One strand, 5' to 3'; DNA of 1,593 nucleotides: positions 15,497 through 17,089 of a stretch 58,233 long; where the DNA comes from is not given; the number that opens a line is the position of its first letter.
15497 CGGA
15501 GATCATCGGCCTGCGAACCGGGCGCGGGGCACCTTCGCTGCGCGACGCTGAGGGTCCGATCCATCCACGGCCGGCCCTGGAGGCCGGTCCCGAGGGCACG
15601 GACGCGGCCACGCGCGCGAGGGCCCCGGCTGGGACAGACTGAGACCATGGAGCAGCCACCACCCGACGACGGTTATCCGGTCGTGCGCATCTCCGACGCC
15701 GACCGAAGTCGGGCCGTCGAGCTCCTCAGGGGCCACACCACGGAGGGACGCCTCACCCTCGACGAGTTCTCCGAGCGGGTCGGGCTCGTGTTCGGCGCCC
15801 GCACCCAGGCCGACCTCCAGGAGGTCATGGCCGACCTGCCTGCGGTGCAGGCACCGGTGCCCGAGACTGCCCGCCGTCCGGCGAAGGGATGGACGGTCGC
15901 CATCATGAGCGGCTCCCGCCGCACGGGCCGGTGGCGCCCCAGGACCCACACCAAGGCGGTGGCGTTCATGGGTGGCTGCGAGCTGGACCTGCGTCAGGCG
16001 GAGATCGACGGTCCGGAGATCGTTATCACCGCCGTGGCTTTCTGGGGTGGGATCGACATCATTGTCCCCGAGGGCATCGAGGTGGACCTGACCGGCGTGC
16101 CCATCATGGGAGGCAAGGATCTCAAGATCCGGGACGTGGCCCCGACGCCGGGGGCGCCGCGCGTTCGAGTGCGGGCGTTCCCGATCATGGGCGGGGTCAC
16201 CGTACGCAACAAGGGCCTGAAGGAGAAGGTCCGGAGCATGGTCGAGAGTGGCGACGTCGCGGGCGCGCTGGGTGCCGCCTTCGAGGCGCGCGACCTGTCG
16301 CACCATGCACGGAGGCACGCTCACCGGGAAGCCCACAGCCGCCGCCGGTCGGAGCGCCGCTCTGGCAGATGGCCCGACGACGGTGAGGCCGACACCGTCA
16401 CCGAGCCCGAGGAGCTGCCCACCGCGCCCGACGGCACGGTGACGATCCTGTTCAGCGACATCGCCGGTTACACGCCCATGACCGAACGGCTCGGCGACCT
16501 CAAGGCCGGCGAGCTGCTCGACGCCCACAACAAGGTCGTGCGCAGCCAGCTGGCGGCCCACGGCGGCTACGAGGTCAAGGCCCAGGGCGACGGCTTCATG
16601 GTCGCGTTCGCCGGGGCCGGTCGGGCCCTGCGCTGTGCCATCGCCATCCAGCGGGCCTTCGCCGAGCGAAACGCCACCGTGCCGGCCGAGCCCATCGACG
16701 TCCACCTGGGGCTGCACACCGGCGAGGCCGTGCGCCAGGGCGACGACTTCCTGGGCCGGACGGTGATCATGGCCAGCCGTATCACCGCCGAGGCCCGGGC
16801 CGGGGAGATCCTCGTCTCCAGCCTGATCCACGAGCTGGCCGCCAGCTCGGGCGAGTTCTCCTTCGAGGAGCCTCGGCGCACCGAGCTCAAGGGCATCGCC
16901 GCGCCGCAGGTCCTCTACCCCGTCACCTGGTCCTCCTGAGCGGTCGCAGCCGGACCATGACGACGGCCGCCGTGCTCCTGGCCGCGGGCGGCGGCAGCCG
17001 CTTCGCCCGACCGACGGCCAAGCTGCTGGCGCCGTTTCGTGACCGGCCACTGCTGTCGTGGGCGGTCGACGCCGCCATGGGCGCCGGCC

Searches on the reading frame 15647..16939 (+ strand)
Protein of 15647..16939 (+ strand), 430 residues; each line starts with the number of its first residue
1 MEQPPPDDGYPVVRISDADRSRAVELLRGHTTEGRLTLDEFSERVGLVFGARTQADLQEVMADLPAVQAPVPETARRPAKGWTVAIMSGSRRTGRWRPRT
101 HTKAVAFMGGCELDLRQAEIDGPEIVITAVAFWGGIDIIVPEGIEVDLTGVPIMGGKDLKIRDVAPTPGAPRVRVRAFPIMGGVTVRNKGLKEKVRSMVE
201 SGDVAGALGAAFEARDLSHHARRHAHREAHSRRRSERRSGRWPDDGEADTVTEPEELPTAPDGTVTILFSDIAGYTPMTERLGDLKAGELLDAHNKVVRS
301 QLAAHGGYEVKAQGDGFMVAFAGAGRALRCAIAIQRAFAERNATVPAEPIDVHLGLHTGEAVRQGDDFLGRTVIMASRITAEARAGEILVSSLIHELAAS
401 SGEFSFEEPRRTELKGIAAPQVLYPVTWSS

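Call 26: search_protein_families(library=pfam, proteins=[window:15647-16939:+], max_evalue=0.001)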
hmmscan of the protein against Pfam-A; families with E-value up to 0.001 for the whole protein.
window:15647-16939:+ (430 aa): 3 families
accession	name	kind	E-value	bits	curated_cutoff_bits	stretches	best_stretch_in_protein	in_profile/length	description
PF08044.16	DUF1707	-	2.4e-20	72.7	27.6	1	13-65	1-53/53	DUF1707 SHOCT-like domain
PF00211.25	Guanylate_cyc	-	1.1e-17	64.7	21.9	1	261-416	5-172/183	Adenylate and Guanylate cyclase catalytic domain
PF09922.15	LiaF-like_C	-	3.1e-06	27.5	29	1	102-155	17-70/114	Cell wall-active antibiotics response LiaF, C-terminal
